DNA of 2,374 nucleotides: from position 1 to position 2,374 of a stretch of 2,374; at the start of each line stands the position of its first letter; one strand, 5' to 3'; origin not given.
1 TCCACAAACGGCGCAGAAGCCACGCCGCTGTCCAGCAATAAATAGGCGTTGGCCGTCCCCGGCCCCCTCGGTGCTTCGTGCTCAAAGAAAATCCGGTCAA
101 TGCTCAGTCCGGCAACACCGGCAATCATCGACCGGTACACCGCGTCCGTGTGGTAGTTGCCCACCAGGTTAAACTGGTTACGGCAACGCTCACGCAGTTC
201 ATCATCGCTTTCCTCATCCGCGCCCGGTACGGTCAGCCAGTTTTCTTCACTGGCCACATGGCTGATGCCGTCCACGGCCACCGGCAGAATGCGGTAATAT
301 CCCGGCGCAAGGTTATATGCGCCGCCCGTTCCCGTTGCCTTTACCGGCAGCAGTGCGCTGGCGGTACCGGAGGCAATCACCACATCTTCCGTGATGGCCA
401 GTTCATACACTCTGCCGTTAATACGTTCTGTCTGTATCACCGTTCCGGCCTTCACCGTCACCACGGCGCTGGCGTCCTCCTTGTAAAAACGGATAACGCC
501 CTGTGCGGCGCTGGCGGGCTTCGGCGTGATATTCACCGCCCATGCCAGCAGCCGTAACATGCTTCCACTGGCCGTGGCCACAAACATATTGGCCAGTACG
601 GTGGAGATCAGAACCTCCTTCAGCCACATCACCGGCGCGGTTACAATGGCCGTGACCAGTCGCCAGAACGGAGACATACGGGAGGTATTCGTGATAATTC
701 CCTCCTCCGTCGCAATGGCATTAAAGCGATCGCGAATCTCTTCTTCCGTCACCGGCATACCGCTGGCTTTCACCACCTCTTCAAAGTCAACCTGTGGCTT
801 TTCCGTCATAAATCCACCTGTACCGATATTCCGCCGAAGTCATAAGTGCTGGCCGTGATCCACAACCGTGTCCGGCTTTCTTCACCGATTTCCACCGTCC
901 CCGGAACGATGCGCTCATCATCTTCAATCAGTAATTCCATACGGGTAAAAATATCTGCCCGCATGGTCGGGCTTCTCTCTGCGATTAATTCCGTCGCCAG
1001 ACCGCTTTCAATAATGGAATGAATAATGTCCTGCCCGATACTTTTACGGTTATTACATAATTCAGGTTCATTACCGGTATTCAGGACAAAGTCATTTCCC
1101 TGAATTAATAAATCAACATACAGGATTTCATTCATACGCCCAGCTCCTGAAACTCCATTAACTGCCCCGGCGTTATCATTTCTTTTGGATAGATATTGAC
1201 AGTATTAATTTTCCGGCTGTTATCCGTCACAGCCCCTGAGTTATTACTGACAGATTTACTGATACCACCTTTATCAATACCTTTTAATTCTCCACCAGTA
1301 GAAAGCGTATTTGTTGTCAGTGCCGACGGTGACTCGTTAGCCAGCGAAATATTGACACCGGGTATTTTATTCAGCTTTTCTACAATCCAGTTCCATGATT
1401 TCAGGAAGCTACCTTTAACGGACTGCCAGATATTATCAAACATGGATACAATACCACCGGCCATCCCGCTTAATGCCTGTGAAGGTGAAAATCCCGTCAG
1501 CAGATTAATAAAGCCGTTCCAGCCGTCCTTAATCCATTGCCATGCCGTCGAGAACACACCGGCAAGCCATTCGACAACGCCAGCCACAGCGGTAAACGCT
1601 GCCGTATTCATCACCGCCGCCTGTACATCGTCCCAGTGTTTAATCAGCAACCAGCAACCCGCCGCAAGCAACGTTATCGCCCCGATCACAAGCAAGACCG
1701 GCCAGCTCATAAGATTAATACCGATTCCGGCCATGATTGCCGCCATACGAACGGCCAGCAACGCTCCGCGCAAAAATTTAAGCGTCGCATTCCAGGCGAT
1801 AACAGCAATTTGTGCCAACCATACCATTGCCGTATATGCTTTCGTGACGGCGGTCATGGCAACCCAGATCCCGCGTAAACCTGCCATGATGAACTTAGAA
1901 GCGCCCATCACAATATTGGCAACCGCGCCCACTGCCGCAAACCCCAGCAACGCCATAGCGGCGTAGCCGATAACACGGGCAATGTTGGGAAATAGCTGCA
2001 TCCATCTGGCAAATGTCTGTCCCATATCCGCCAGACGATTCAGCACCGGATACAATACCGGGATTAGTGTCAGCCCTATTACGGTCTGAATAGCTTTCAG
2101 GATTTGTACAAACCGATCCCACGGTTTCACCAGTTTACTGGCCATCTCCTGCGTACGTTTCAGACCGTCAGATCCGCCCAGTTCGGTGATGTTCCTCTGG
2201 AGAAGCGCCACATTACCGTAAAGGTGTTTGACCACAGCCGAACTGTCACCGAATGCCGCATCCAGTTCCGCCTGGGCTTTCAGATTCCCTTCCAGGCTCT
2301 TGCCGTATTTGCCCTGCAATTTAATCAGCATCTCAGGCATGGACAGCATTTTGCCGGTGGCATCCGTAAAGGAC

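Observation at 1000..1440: AT-rich patch spanning the tape measure 3' end and the 5' half of the small gene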

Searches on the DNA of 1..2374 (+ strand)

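Call 4: search_dna_similar(query=window:1-2374:+, collection=ecoli_genomes, mode=near, max_rows=30, rows=spread)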
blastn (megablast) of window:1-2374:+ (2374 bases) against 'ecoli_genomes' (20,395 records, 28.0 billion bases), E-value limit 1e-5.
Records with a match: 43; places in all: 43; records where one place covers at least 80% of the query: 38.
Genomes with a match: 43 of 5426; with a place that covers at least 80% of the query: 38. Places per genome that has any: lowest 1, median 1, highest 1. On chromosomes: 43 places; on plasmids: 0.
Best place of each record, by identity: 80-90% 40; 60-80% 3.
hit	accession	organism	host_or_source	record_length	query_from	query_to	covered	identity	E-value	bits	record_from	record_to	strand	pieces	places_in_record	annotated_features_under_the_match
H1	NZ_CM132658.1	Escherichia coli strain mip270_05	manure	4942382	1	2374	100%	80.8%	0e+0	1847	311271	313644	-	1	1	phage tail tape measure protein | baseplate J/gp47 family protein | DUF2590 family protein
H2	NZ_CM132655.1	Escherichia coli strain mip270_22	dairy farm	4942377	1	2374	100%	80.8%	0e+0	1847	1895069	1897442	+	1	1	phage tail tape measure protein | baseplate J/gp47 family protein | DUF2590 family protein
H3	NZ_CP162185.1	Escherichia coli strain STK78-E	Coriander root, import product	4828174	1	2374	100%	80.7%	0e+0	1836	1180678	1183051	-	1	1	phage tail tape measure protein | baseplate J/gp47 family protein | DUF2590 family protein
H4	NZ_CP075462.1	Escherichia coli strain NT1F10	pig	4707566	1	2374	100%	80.7%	0e+0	1831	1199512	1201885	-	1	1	phage tail tape measure protein | baseplate J/gp47 family protein | DUF2590 family protein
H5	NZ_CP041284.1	Escherichia coli strain 54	cow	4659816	1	2374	100%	80.7%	0e+0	1831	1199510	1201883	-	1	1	phage tail tape measure protein | baseplate J/gp47 family protein | DUF2590 family protein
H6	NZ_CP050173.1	Escherichia coli strain STB20-1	pig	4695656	1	2374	100%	80.7%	0e+0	1831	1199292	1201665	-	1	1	phage tail tape measure protein | baseplate J/gp47 family protein | DUF2590 family protein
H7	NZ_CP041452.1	Escherichia coli strain YPE3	Pork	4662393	1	2374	100%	80.7%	0e+0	1831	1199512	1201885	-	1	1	phage tail tape measure protein | baseplate J/gp47 family protein | DUF2590 family protein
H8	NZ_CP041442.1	Escherichia coli strain YPE12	Pork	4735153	1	2374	100%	80.7%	0e+0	1831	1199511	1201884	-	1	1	phage tail tape measure protein | baseplate J/gp47 family protein | DUF2590 family protein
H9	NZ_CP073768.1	Escherichia coli strain SH19PTE6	pig feces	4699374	1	2374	100%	80.7%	0e+0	1831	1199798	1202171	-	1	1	phage tail tape measure protein | baseplate J/gp47 family protein | DUF2590 family protein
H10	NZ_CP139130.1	Escherichia coli strain YZ22PE165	Pig farm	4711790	1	2374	100%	80.7%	0e+0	1831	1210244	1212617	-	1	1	phage tail tape measure protein | baseplate J/gp47 family protein | DUF2590 family protein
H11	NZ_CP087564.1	Escherichia coli strain CM2010-0578/1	chicken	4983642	1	2374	100%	80.4%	0e+0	1792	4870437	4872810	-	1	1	phage tail tape measure protein | baseplate J/gp47 family protein | DUF2590 family protein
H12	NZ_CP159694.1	Escherichia coli strain Z142-3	hospital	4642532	1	2374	100%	80.4%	0e+0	1792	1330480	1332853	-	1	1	phage tail tape measure protein | baseplate J/gp47 family protein | DUF2590 family protein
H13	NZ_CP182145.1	Escherichia coli strain CUWW10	wastewater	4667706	1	2374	100%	80.4%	0e+0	1792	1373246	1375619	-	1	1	phage tail tape measure protein | baseplate J/gp47 family protein | DUF2590 family protein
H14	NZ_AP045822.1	Escherichia coli strain 23CRST049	Homo sapiens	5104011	1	2374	100%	80.4%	0e+0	1792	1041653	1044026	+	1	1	phage tail tape measure protein | baseplate J/gp47 family protein | DUF2590 family protein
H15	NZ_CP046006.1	Escherichia coli strain 1919D3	swine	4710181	1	2374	100%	80.3%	0e+0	1786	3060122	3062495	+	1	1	phage tail tape measure protein | baseplate J/gp47 family protein | DUF2590 family protein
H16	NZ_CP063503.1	Escherichia coli strain EH09-18-41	Homo sapiens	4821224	1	2374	100%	80.2%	0e+0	1770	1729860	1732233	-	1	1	phage tail tape measure protein | baseplate J/gp47 family protein | DUF2590 family protein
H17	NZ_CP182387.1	Escherichia coli strain Br_190_kylling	-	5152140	1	2374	100%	80.2%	0e+0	1764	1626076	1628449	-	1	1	phage tail tape measure protein | baseplate J/gp47 family protein | DUF2590 family protein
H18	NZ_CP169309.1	Escherichia coli strain MFDS1019527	cattle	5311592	1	2374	100%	80.2%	0e+0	1764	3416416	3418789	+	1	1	phage tail tape measure protein | baseplate J/gp47 family protein | DUF2590 family protein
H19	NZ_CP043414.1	Escherichia coli strain EC42405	bovine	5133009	1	2374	100%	80.1%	0e+0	1753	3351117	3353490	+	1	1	phage tail tape measure protein | baseplate J/gp47 family protein | DUF2590 family protein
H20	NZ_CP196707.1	Escherichia coli strain EC101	Bovine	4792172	1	2374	100%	80.1%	0e+0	1753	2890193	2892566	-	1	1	phage tail tape measure protein | baseplate J/gp47 family protein | DUF2590 family protein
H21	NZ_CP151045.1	Escherichia coli strain 20KM0223N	Dog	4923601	1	2374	100%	80.1%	0e+0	1753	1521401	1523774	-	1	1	phage tail tape measure protein | baseplate J/gp47 family protein | DUF2590 family protein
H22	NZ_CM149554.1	Escherichia coli strain MEI148-20EC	Soil surface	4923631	1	2374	100%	80.1%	0e+0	1753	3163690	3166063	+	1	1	phage tail tape measure protein | baseplate J/gp47 family protein | DUF2590 family protein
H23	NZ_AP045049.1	Escherichia coli strain JNE25-001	Homo sapiens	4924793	3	2374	95%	82.9%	0e+0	2021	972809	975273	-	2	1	phage tail tape measure protein | baseplate J/gp47 family protein | DUF2590 family protein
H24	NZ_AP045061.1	Escherichia coli strain JNE12-007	Homo sapiens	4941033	3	2374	95%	82.9%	0e+0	2021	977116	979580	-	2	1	phage tail tape measure protein | baseplate J/gp47 family protein | DUF2590 family protein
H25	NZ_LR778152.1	Escherichia coli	water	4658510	3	2374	94%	82.9%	0e+0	2016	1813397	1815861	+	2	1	phage tail tape measure protein | baseplate J/gp47 family protein | DUF2590 family protein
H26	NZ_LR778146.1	Escherichia coli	soil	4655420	3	2374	94%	82.9%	0e+0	2016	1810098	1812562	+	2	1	phage tail tape measure protein | baseplate J/gp47 family protein | DUF2590 family protein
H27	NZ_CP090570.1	Escherichia coli strain BY63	wastewater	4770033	1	1620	68%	81.4%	0e+0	1319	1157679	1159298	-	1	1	baseplate J/gp47 family protein | phage tail tape measure protein | DUF2590 family protein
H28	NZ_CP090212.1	Escherichia coli strain BY68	wastewater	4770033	1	1620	68%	81.4%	0e+0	1319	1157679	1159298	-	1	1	baseplate J/gp47 family protein | phage tail tape measure protein | DUF2590 family protein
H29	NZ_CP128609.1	Escherichia coli strain HZ13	Homo sapiens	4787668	1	1060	45%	83.3%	0e+0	977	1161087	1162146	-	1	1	baseplate J/gp47 family protein | DUF2590 family protein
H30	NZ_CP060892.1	Escherichia coli strain EC22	Homo sapiens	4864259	2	1095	46%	77.1%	2e-173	619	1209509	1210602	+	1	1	baseplate J/gp47 family protein | DUF2590 family protein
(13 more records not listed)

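Call 5: search_dna_similar(query=window:1-2374:+, collection=phages, mode=distant, max_rows=30)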
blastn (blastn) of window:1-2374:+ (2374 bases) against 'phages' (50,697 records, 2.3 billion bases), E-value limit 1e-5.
Records with a match: 19; places in all: 19; records where one place covers at least 80% of the query: 10.
Best place of each record, by identity: >=99% 2; 80-90% 4; 60-80% 13.
By first word of the organism name: Escherichia 8; Salmonella 6; Cronobacter 2; Yersinia 2; Pseudomonas 1.
By host as written in the record: - 8; Salmonella sp. 4; Salmonella enterica subsp. enterica serovar Kentucky 2; Cronobacter sakazakii 2; Yersinia enterocolitica 324 2; Pseudomonas fluorescens UFV 041 1.
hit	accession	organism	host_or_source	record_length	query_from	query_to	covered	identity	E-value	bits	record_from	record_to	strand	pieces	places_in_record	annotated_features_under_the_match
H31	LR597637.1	Escherichia phage ESSI2_ev239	-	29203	1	2374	100%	81.1%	0e+0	2251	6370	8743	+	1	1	COG5283: Phage-related tail protein | Phage baseplate | FIG00953163: hypothetical protein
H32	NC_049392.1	Escherichia phage ESSI2_ev239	-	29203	1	2374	100%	81.1%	0e+0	2251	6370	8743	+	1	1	tail tape measure protein | baseplate J/gp47 family protein | DUF2590 family protein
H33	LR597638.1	Escherichia phage ESSI2_ev040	-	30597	1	2374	100%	80.1%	0e+0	2144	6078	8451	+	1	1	phage tail protein | Phage baseplate protein | putative phage gene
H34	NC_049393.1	Escherichia phage ESSI2_ev040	-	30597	1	2374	100%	80.1%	0e+0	2144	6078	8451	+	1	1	tail tape measure protein | baseplate J/gp47 family protein | DUF2590 family protein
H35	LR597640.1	Escherichia phage ESSI2_ev129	-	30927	1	2374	100%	79.7%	0e+0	2104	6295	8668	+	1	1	Tail protein | Phage baseplate protein | putative phage gene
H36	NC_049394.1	Escherichia phage ESSI2_ev129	-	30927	1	2374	100%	79.7%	0e+0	2104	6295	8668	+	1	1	tail tape measure protein | baseplate J/gp47 family protein | DUF2590 family protein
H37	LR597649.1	Escherichia phage ESSI2_ev015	-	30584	1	2374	100%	79.5%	0e+0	2085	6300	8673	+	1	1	Tail protein | Phage baseplate protein | putative phage gene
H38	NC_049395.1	Escherichia phage ESSI2_ev015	-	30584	1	2374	100%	79.5%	0e+0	2085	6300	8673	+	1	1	tail tape measure protein | baseplate J/gp47 family protein | DUF2590 family protein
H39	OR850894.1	Salmonella phage S.Kent 1-2-1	Salmonella enterica subsp. enterica ...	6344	543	2374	77%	100.0%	0e+0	3305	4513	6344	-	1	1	record has no annotation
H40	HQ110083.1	Cronobacter phage ESSI-2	Cronobacter sakazakii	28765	6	2374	98%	74.4%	0e+0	1492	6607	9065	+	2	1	tail tape measure protein | hypothetical protein (x3)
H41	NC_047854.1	Cronobacter phage ESSI-2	Cronobacter sakazakii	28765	6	2374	98%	74.4%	0e+0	1492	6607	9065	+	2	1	tail tape measure protein | baseplate J/gp47 family protein | hypothetical protein | DUF2590 family protein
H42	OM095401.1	Yersinia phage vB_YenM_324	Yersinia enterocolitica 324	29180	23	2363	65%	67.8%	5e-98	507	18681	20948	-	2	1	tail length tape-measure protein | host specificity protein | hypothetical protein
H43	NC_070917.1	Yersinia phage vB_YenM_324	Yersinia enterocolitica 324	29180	23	2363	65%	67.8%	5e-98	507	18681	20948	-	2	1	tail length tape-measure protein | baseplate wedge subunit | hypothetical protein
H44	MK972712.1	Salmonella phage SI7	Salmonella sp.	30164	23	2364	53%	68.1%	2e-91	443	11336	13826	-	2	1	tail tape measure protein | baseplate protein | DUF2590 family protein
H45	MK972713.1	Salmonella phage SW5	Salmonella sp.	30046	23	2364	53%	68.1%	2e-91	443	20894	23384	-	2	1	tail tape measure protein | hypothetical protein | DUF2590 family protein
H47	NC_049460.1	Salmonella phage SI7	Salmonella sp.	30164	23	2364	53%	68.1%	2e-91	443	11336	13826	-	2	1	tail tape measure protein | baseplate J/gp47 family protein | DUF2590 family protein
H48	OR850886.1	Salmonella phage S.Kent 1-2-1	Salmonella enterica subsp. enterica ...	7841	1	521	22%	100.0%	0e+0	940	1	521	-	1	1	record has no annotation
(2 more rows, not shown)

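Call 6: get_annotated_region(hit=H32, flank=3000)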
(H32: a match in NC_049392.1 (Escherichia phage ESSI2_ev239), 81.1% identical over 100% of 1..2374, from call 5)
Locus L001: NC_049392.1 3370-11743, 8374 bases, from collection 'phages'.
description: Escherichia phage ESSI2_ev239 genome assembly, chromosome: 1.
organism: Escherichia phage ESSI2_ev239 (NCBI taxid 2695847)
taxonomy: Viruses; Duplodnaviria; Heunggongvirae; Uroviricota; Caudoviricetes; Peduoviridae; Evevirus; Evevirus ev239
host: -; source: -; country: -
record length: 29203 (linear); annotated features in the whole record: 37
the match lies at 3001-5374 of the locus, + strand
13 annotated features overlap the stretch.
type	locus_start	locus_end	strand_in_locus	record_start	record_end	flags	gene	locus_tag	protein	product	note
CDS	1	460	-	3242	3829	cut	-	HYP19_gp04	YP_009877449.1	tail fiber assembly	-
CDS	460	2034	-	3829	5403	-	-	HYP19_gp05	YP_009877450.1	tail fiber protein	-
CDS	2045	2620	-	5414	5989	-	-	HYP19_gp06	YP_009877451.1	tail protein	-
CDS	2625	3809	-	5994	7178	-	-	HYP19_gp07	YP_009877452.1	baseplate J/gp47 family protein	-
CDS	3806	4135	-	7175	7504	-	-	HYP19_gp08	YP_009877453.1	DUF2590 family protein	-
CDS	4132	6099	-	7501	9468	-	-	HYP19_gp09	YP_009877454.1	tail tape measure protein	-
CDS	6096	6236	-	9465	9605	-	-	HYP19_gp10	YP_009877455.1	hypothetical protein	-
CDS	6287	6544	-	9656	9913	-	-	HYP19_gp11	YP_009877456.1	putative tail assembly chaperone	-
CDS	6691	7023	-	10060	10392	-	-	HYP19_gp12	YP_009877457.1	Rz-like spanin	-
CDS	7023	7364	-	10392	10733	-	-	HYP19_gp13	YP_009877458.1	endolysin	-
CDS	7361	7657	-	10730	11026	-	-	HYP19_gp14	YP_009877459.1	holin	-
CDS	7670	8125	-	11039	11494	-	-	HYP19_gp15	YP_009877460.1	tail protein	-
CDS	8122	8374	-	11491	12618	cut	-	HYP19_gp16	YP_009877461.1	tail sheath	-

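Call 7: get_annotated_region(hit=H41, flank=3000)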
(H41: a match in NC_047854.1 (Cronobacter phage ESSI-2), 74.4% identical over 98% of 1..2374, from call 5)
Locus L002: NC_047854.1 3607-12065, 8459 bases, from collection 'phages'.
description: Cronobacter phage ESSI-2, complete genome.
organism: Cronobacter phage ESSI-2 (NCBI taxid 947842)
taxonomy: Viruses; Duplodnaviria; Heunggongvirae; Uroviricota; Caudoviricetes; Peduoviridae; Seongnamvirus; Seongnamvirus ESSI2
host: Cronobacter sakazakii; source: -; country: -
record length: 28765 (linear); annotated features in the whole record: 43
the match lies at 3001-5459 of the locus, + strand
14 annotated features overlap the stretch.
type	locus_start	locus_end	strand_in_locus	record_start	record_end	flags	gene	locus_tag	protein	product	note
CDS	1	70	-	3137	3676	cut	-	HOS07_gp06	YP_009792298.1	tail fiber assembly protein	-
CDS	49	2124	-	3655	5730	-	-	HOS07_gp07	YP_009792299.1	tail fiber protein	-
CDS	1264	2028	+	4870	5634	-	-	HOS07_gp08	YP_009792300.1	hypothetical protein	-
CDS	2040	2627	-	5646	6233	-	-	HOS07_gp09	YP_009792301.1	tail protein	-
CDS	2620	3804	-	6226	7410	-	-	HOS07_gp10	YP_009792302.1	baseplate J/gp47 family protein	-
CDS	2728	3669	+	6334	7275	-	-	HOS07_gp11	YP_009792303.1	hypothetical protein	-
CDS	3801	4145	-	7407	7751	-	-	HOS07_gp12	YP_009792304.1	DUF2590 family protein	-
CDS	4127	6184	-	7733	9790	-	-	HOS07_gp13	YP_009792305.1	tail tape measure protein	-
CDS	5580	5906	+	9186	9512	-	-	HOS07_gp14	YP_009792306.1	hypothetical protein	-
CDS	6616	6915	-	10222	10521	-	-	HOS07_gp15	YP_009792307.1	hypothetical protein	-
CDS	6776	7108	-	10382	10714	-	-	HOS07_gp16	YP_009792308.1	Rz-like spanin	-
CDS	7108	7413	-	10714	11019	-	-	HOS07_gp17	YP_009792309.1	endolysin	-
CDS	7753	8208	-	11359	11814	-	-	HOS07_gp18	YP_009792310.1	tail protein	-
CDS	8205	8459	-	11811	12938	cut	-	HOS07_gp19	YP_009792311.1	tail sheath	-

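Call 8: get_annotated_region(hit=H39, flank=5000)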
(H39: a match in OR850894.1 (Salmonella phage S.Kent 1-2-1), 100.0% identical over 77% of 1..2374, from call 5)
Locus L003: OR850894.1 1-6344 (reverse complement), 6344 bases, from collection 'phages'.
description: UNVERIFIED_ORG: Salmonella phage S.Kent 1-2-1 clone NODE_22_length_6344_cov_4.742301 genomic sequence.
organism: Salmonella phage S.Kent 1-2-1 (NCBI taxid 3113840)
taxonomy: Viruses
host: Salmonella enterica subsp. enterica serovar Kentucky; source: wastewater; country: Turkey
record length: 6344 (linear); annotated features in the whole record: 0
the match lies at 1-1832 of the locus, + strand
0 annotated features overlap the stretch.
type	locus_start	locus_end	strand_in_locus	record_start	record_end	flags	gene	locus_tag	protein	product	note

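Call 9: get_annotated_region(hit=H48, flank=8000)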
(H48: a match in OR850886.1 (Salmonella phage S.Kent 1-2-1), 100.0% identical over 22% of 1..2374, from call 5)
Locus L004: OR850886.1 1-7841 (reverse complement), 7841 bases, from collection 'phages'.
description: UNVERIFIED_ORG: Salmonella phage S.Kent 1-2-1 clone NODE_14_length_7841_cov_4.887816 genomic sequence.
organism: Salmonella phage S.Kent 1-2-1 (NCBI taxid 3113840)
taxonomy: Viruses
host: Salmonella enterica subsp. enterica serovar Kentucky; source: wastewater; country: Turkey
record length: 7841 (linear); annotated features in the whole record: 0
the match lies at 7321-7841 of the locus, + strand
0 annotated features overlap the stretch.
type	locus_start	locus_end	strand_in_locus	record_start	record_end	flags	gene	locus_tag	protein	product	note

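Call 10: get_annotated_region(hit=H23, flank=3000)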
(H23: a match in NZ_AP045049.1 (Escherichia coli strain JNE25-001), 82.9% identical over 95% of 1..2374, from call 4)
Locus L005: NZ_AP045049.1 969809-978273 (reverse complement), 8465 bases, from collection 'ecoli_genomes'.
description: Escherichia coli strain JNE25-001 chromosome, complete genome
organism: Escherichia coli strain JNE25-001 (NCBI taxid 562)
replicon: chromosome; assembly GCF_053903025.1
host: Homo sapiens; source: -; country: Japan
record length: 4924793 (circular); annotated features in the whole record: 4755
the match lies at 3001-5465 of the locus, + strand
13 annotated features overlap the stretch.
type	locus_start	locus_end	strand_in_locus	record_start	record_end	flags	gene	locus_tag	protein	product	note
CDS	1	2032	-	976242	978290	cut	-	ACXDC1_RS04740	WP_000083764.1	phage tail-collar fiber domain-containing protein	-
CDS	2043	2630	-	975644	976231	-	-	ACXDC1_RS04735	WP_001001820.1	phage tail protein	-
CDS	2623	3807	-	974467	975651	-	-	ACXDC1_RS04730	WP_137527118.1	baseplate J/gp47 family protein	-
CDS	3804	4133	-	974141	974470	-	-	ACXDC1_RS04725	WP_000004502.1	DUF2590 family protein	-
CDS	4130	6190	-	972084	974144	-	-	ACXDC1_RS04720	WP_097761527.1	phage tail tape measure protein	-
CDS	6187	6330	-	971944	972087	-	-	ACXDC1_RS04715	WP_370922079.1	DUF6890 family protein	-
CDS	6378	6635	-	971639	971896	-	-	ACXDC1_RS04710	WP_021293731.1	putative phage tail assembly chaperone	-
CDS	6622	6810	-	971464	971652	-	-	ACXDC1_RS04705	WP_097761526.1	hypothetical protein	-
CDS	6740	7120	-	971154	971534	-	-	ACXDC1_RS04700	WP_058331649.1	hypothetical protein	-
CDS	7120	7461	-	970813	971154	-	-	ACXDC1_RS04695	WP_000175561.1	M15 family metallopeptidase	-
CDS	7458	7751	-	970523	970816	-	-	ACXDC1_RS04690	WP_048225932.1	phage holin family protein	-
CDS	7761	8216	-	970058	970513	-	-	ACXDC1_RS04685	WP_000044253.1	phage protein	-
CDS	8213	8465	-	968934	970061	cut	-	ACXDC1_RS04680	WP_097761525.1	DUF2586 domain-containing protein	-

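Call 11: get_annotated_region(hit=H27, flank=4000)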
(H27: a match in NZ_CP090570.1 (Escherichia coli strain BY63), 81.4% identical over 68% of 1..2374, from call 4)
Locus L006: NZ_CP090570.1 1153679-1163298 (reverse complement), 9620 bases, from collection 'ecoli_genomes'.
description: Escherichia coli strain BY63 chromosome, complete genome
organism: Escherichia coli strain BY63 (NCBI taxid 562)
replicon: chromosome; assembly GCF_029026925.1
host: -; source: wastewater; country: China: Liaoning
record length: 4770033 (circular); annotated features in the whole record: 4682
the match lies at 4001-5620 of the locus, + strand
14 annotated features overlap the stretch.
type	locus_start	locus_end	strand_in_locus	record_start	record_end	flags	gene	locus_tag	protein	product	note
CDS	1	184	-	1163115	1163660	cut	-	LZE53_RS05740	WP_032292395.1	hypothetical protein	-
CDS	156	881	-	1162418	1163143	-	-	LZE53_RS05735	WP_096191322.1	hypothetical protein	-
CDS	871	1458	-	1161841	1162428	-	-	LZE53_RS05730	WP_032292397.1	tail fiber assembly protein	-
CDS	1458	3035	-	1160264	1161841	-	-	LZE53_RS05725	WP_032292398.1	phage tail protein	-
CDS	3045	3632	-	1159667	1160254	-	-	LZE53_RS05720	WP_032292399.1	phage tail protein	-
CDS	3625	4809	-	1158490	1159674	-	-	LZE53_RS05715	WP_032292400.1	baseplate J/gp47 family protein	-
CDS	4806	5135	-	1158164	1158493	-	-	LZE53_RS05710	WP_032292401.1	DUF2590 family protein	-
CDS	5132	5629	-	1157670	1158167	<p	-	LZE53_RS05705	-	phage tail tape measure protein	incomplete; partial in the middle of a contig; missing N-terminus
CDS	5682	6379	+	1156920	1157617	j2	-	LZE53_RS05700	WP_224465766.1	IS1 family transposase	programmed frameshift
CDS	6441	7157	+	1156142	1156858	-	-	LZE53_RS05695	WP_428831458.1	phage integrase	-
sequence_feature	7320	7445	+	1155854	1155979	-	-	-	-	-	Phe leader region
CDS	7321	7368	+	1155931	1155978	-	pheL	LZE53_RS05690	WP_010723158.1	phe operon leader peptide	-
CDS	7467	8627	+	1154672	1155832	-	pheA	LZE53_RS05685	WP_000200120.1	bifunctional chorismate mutase/prephenate dehydratase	-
CDS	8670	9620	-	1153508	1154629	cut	tyrA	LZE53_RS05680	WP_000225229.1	bifunctional chorismate mutase/prephenate dehydrogenase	-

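Call 12: get_annotated_region(hit=H29, flank=4000)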
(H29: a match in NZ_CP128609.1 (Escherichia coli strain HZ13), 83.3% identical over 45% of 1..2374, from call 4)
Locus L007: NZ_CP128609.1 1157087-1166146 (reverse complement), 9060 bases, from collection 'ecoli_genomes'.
description: Escherichia coli strain HZ13 chromosome, complete genome
organism: Escherichia coli strain HZ13 (NCBI taxid 562)
replicon: chromosome; assembly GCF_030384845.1
host: Homo sapiens; source: missing; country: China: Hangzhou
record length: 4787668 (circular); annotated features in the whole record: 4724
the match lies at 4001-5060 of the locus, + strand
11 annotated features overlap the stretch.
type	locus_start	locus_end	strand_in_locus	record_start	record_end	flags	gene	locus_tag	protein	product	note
CDS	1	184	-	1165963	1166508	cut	-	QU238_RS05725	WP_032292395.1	hypothetical protein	-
CDS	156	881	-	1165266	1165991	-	-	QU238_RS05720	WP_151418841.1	hypothetical protein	-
CDS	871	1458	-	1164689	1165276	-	-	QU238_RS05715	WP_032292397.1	tail fiber assembly protein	-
CDS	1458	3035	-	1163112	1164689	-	-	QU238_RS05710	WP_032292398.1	phage tail-collar fiber domain-containing protein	-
CDS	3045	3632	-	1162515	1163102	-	-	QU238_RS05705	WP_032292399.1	phage tail protein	-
CDS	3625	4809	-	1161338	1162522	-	-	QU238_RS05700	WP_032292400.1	baseplate J/gp47 family protein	-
CDS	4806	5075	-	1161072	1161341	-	-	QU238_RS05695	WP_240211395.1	DUF2590 family protein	-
CDS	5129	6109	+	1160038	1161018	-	-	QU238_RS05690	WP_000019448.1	IS5-like element ISKpn26 family transposase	-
CDS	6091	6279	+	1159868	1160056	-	-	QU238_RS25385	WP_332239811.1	hypothetical protein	-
CDS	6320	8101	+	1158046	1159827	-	-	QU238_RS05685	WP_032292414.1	terminase large subunit domain-containing protein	-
CDS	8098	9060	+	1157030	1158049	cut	-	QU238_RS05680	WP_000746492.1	phage portal protein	-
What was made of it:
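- Tried and rejected: The breaks at window 1060 and 1620 (H29, H27) are IS-element truncations (ISKpn26, IS1), not mosaic joints (calls 11, 12).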
